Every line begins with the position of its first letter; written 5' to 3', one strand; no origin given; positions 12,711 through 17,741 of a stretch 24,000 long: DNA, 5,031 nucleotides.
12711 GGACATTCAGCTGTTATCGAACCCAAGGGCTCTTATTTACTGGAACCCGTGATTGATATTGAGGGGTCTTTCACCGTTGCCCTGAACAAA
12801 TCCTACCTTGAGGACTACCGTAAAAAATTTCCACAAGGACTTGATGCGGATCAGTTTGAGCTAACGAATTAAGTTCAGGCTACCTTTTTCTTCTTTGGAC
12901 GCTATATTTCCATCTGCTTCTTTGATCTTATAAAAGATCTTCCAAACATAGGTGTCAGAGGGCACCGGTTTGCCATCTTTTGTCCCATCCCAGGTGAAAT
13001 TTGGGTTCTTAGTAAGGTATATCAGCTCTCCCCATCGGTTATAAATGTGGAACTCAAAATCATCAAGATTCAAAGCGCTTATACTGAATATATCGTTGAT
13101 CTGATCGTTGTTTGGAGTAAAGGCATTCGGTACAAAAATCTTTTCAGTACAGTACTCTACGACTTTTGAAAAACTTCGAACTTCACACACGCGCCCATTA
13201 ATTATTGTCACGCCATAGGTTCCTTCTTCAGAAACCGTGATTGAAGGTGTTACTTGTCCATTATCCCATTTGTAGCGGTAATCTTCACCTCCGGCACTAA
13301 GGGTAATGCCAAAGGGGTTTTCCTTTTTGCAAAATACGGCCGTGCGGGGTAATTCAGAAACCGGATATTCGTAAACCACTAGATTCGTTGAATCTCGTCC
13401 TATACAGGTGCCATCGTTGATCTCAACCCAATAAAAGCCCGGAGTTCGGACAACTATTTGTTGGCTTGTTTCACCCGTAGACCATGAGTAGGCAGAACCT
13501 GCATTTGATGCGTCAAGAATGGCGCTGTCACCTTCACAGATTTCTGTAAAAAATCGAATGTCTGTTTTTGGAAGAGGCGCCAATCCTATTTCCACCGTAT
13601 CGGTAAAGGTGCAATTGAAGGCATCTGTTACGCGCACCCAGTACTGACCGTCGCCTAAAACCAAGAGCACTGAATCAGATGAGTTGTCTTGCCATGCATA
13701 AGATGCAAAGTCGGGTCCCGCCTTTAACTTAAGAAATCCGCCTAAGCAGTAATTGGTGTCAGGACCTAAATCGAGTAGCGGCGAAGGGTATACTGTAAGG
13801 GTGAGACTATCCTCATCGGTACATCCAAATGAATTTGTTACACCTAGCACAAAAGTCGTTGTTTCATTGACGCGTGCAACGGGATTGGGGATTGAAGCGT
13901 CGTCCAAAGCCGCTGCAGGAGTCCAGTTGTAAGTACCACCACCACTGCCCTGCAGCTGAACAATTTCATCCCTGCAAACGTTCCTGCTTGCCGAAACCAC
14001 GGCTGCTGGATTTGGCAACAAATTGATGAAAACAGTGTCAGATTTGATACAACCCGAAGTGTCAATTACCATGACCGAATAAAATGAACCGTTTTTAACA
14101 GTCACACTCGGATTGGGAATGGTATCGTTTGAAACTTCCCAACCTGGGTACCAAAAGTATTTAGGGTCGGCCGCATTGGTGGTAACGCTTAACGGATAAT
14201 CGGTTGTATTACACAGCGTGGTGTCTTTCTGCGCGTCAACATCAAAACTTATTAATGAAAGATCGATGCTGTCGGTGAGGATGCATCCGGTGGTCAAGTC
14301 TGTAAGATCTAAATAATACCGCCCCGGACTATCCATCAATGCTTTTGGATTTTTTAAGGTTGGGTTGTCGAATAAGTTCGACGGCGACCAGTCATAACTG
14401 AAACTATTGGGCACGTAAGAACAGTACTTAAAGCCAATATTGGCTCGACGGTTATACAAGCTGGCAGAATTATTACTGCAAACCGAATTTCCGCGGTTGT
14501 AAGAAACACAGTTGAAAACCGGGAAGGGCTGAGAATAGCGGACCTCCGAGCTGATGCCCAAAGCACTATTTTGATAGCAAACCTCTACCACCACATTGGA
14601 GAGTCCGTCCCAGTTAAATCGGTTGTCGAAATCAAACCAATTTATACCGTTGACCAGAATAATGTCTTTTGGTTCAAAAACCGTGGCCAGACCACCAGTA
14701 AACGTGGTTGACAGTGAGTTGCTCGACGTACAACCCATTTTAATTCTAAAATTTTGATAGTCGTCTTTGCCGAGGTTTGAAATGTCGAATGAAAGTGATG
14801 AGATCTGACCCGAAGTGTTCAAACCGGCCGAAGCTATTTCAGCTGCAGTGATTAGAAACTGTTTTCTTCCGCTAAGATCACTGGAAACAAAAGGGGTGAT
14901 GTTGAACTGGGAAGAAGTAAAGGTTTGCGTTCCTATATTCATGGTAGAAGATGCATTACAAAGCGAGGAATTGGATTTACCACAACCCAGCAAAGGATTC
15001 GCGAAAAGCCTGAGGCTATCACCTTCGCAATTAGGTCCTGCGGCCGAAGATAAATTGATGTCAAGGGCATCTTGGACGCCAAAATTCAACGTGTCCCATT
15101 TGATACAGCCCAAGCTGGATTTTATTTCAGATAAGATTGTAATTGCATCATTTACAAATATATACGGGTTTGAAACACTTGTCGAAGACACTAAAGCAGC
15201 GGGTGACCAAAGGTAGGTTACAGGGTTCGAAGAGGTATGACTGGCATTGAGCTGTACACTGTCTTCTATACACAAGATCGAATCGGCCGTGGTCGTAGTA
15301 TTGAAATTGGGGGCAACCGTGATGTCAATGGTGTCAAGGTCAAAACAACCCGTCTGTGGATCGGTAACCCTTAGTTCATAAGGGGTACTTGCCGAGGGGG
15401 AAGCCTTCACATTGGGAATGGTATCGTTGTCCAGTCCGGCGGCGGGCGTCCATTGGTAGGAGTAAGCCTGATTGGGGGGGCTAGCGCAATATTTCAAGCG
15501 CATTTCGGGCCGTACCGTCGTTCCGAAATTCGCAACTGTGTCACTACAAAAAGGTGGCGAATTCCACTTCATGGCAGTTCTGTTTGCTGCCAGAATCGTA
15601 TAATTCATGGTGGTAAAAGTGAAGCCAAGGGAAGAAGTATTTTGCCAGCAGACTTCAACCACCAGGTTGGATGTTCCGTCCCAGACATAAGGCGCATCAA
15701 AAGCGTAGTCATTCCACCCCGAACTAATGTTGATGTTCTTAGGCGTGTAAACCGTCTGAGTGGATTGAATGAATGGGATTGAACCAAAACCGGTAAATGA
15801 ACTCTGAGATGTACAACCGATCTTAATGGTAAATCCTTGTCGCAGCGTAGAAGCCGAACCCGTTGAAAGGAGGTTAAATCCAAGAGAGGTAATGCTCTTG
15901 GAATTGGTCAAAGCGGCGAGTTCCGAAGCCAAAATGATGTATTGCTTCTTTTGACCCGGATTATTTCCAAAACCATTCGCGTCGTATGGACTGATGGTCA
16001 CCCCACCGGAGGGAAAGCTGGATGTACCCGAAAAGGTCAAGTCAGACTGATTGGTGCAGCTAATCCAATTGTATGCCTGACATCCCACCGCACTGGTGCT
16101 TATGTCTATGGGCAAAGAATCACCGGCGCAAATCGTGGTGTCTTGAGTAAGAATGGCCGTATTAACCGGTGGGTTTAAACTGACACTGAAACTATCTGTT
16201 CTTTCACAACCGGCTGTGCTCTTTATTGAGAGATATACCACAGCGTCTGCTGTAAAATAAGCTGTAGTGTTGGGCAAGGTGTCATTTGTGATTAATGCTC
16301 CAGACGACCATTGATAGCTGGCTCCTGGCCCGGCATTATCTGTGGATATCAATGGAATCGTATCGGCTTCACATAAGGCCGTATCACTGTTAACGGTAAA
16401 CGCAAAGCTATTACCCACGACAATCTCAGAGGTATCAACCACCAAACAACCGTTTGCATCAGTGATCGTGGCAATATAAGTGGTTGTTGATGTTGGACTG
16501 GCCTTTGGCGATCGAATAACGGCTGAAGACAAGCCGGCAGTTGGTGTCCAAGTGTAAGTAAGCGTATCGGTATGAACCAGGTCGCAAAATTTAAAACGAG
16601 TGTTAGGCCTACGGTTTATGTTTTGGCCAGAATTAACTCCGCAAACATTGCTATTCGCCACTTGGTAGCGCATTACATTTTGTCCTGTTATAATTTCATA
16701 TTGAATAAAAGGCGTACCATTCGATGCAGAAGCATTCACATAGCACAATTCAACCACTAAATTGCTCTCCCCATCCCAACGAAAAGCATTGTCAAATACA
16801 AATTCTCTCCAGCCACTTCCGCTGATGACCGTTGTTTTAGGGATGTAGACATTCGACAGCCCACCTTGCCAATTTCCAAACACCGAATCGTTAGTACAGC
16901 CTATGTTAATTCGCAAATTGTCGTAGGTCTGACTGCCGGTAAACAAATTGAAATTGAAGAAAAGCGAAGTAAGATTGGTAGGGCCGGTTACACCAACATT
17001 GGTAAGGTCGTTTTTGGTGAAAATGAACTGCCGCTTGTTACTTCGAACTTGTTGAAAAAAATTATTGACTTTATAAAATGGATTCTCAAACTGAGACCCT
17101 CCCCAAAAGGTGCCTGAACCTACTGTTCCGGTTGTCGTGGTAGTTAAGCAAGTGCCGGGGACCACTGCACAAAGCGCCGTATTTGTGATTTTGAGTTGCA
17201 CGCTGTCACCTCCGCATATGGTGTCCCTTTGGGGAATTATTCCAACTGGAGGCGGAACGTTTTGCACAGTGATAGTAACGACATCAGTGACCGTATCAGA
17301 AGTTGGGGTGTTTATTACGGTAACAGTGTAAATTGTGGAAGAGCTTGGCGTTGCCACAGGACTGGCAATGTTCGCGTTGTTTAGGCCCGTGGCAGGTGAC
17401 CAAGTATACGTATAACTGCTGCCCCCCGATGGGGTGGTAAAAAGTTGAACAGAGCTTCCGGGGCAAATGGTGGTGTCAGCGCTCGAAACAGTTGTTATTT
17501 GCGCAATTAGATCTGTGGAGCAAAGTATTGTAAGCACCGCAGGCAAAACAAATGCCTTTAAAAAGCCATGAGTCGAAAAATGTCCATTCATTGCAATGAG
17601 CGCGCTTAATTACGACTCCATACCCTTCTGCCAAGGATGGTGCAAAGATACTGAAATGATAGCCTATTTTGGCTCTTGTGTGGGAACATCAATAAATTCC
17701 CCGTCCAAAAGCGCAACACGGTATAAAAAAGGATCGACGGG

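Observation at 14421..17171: Triplicated, unrecognised Cys-bracketed domain of about 190 aa, nested inside Ig-like repeats of the giant adhesin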

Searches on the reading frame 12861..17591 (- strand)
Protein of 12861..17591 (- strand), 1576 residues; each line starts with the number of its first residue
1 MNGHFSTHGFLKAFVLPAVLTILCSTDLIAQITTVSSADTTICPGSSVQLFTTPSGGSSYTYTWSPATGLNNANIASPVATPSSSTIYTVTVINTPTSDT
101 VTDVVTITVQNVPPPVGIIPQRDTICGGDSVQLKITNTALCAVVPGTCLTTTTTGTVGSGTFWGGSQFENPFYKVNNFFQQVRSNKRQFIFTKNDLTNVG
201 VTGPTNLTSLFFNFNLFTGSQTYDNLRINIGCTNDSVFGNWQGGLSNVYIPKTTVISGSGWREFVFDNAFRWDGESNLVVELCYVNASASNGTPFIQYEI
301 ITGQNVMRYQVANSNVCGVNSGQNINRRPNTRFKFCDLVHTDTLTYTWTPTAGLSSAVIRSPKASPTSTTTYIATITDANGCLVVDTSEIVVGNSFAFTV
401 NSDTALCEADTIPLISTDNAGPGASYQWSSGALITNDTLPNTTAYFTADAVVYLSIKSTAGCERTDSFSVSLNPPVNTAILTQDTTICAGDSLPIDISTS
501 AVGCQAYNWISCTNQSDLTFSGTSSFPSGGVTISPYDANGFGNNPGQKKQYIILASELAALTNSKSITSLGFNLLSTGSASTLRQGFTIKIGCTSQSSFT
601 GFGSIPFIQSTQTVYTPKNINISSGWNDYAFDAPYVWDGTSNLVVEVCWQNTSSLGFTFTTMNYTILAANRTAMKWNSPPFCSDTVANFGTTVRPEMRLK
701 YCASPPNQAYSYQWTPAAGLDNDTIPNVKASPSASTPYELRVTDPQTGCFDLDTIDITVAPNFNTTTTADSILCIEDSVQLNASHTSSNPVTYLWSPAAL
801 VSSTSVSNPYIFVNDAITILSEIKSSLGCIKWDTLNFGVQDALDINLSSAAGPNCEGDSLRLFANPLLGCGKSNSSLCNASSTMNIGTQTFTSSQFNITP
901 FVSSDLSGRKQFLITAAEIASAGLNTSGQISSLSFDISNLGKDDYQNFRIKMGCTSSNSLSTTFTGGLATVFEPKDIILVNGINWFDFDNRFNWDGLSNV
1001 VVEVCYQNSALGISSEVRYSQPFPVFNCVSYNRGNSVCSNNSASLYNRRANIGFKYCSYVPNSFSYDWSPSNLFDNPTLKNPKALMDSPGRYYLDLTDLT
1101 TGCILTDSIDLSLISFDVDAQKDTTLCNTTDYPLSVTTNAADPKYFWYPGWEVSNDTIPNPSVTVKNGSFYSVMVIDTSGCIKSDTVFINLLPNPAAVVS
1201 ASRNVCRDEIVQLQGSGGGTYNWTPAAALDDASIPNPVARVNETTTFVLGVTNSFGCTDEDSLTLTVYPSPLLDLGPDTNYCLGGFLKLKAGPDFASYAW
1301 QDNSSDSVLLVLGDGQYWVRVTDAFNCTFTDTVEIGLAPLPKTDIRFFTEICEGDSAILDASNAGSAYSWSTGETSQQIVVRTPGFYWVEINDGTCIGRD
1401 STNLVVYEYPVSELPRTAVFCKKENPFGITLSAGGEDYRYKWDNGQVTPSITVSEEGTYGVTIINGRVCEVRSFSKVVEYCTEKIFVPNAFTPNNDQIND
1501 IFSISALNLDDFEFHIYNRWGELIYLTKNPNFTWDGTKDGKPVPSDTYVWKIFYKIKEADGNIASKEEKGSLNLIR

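Call 4: search_protein_families(library=pfam, proteins=[window:12861-17591:-], max_evalue=1)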
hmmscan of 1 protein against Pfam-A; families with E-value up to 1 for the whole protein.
window:12861-17591:- (1576 aa): 4 families
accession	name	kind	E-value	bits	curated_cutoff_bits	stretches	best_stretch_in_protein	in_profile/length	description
PF13585.12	CHU_C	-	3.6e-17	62.7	27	1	1486-1557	2-73/86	CHU_C Type IX secretion signal domain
PF19081.6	Ig_7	-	5.9e-08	33.3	27.3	2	1195-1269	3-84/84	Ig-like domain CHU_C associated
PF22352.2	K319L-like_PKD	-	0.0069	16.8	27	0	39-109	4-84/84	K319L-like, PKD domain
PF24528.1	Ig_ADGRF3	-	0.013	16.2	27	0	54-101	27-69/91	Adhesion G-protein coupled receptor F3-like, Ig-like domain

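Call 5: search_protein_families(library=ncbifam, proteins=[window:12861-17591:-], max_evalue=1)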
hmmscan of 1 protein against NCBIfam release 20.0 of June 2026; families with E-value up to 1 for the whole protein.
window:12861-17591:- (1576 aa): 1 family
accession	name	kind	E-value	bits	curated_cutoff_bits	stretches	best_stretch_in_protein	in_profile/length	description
TIGR04131.1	Bac_Flav_CTERM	domain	2.1e-16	59.8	35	1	1487-1574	3-83/85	T9SS type B sorting domain-containing protein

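Call 43: find_encoding_contigs(protein=window:12861-17591:-, flank=3000, max_places=4)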
Protein window:12861-17591:- (1576 aa): 1 contig read that carries it; 1 place shown.
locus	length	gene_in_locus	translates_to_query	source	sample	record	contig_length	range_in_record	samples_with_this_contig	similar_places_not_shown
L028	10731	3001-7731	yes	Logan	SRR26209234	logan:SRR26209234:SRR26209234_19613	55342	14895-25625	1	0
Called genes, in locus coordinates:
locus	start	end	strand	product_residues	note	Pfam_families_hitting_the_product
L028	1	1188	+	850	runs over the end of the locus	PF13585:CHU_C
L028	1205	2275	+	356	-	PF11751:PorP_SprF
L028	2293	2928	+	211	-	PF19765:DUF6252 (weak)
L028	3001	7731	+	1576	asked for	PF19081:Ig_7 (faint), PF13585:CHU_C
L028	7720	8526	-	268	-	PF00795:CN_hydrolase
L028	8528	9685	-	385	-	PF00155:Aminotran_1_2, PF00266:Aminotran_5 (weak), PF01053:Cys_Met_Meta_PP, PF01041:DegT_DnrJ_EryC1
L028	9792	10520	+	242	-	PF04784:DUF547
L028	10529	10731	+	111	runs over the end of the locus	PF02627:CMD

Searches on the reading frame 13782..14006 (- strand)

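Call 40: search_protein_families(library=pfam, proteins=[window:13782-14006:-], max_evalue=1)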
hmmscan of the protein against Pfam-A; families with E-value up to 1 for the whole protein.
seq(75 aa): 1 family
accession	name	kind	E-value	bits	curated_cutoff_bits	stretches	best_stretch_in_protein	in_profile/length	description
PF19081.6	Ig_7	-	0.00093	19.9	27.3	1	3-74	5-84/84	Ig-like domain CHU_C associated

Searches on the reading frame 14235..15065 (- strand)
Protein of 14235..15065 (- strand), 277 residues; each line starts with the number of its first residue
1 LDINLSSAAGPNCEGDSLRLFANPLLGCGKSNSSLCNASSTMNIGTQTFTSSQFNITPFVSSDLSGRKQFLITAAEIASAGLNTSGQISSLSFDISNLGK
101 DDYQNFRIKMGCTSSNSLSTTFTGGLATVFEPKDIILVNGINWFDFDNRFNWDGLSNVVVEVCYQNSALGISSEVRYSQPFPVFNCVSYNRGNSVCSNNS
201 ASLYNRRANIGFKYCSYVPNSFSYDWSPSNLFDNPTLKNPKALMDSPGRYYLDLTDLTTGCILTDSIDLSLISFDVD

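Call 28: predict_structure(alignment_id=A5)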
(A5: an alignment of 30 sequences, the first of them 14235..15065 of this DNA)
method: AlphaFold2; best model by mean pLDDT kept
length: 277 residues; sequences in the alignment: 30
mean_pLDDT: 76.5   pTM: 0.70
mean pLDDT of the five models: 76.5, 75.7, 75.2, 75.0, 74.7
residues with pLDDT >= 90: 94; 70-90: 87; 50-70: 65; < 50: 31
segments of 3 or more residues with pLDDT < 50: 1-25, 275-277
pLDDT, mean of each block of 10 residues (from residue 1): 37 37 57 75 84 72 80 94 91 90 91 93 94 93 95 93 83 84 79 70 90 81 70 53 60 70 68 53
secondary structure, 60 per line:
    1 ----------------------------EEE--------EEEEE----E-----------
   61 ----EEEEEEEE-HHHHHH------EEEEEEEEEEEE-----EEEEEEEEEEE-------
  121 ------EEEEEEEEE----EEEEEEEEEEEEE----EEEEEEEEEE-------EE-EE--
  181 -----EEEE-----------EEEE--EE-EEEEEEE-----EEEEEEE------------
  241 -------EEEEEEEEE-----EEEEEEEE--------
elements in order: E29-31 E40-44 E65-72 H74-79 E86-97 E103-113 E127-135 E140-152 E157-166 E186-189 E201-204 E210-216 E222-228 E248-256 E262-269

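Call 32: fold_search(model_id=the predicted structure, library=pdb)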
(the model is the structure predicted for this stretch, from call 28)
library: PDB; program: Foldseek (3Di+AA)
matches with E <= 10: 749; with E <= 0.001: 0
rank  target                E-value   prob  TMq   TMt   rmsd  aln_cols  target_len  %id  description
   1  7toj                  3.2e-03  0.99  0.29  0.24   7.8       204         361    9  Crystal structure of carbohydrate esterase CspAcXE, apoenzyme (released 2022-04-13)
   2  9jwb_Z                5.5e-03  0.99  0.32  0.42   8.6       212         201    8  Cyanophage A4 capsid asymmetric unit (released 2025-04-09)
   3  3gbw                  1.8e-02  0.97  0.30  0.47   7.5       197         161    9  Crystal structure of the first PHR domain of the Mouse Myc-binding protein 2 (MYCBP-2) (released 2009-03-24)
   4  9np8                  2.3e-02  0.10  0.12  0.05  26.8       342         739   12  Crystal structure of the inactive conformation of a glycoside hydrolase (CapGH2b) from the GH2 family in the space group (released 2025-11-12)
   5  2p37_C                2.4e-02  0.69  0.24  0.28  12.1       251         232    6  Crystal structure of a lectin from Canavalia maritima seeds (CML) in complex with man1-3man-OMe (released 2007-11-06)
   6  8ux7_A                3.1e-02  0.69  0.25  0.29  11.9       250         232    5  Dioclea megacarpa lectin (DmegA) complexed with X-Man (released 2023-11-29)
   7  4p14                  3.1e-02  0.60  0.24  0.27  11.8       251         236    7  Crystal structure of Canavalia brasiliensis (ConBr) complexed with adenine (released 2015-04-15)
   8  7vnn_D                3.1e-02  0.30  0.20  0.11  22.1       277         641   10  Complex structure of Clostridioides difficile enzymatic component (CDTa) and binding component (CDTb) pore with long s (released 2022-10-26)
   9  3u4x                  3.5e-02  0.66  0.25  0.28  11.5       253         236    6  Crystal structure of a lectin from Camptosema pedicellatum seeds in complex with 5-bromo-4-chloro-3-indolyl-alpha-D-mann (released 2012-09-12)
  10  9kr1                  3.7e-02  0.84  0.27  0.21   7.3       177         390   15  Structural Basis for the Polymer-Protein Binding Mechanism of Polyvinyl Alcohol Esterase (released 2025-10-08)
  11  9npf_E                4.0e-02  0.08  0.12  0.05  26.9       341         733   12  Crystal structure of the inactive conformation of a glycoside hydrolase (CapGH2b) from the GH2 family in the space gro (released 2025-11-12)
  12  4pcr_A                4.3e-02  0.51  0.22  0.25  12.3       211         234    7  Crystal structure of Canavalia brasiliensis seed lectin (ConBr) complexed with Gamma-Aminobutyric Acid (GABA) (released 2015-04-22)
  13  1apn_A                4.5e-02  0.30  0.19  0.22  12.2       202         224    7  THE CRYSTALLOGRAPHIC STRUCTURE OF METAL-FREE CONCANAVALIN A AT 2.5 ANGSTROMS RESOLUTION (released 1996-04-03)
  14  3ax4                  5.0e-02  0.57  0.25  0.28  12.5       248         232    6  Three-dimensional structure of lectin from Dioclea violacea and comparative vasorelaxant effects with Dioclea rostrata (released 2012-04-04)
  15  5uuy                  6.4e-02  0.47  0.22  0.25  12.2       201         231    5  Crystal structure of Dioclea lasiocarpa lectin (DLL) complexed with X-MAN (released 2017-10-04)
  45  5lf2_A                1.7e-01  0.38  0.23  0.22  13.6       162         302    9  Crystal structure of laminin beta2 LE5-LF-LE6 (released 2016-07-27)
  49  4qb2                  1.9e-01  0.69  0.26  0.47   5.9       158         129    8  Structure of CBM35 in complex with glucuronic acid (released 2014-10-08)
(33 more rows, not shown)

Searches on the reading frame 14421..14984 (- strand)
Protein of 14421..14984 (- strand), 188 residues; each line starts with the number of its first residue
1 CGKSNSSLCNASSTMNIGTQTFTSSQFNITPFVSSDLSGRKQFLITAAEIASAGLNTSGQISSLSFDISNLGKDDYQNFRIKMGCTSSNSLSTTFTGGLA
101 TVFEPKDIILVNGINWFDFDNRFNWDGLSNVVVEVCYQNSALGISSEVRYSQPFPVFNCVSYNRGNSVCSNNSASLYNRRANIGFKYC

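Call 10: search_protein_families(library=pfam, proteins=[window:14421-14984:-], max_evalue=10)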
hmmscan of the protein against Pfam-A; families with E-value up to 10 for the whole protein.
window:14421-14984:- (188 aa): 0 families
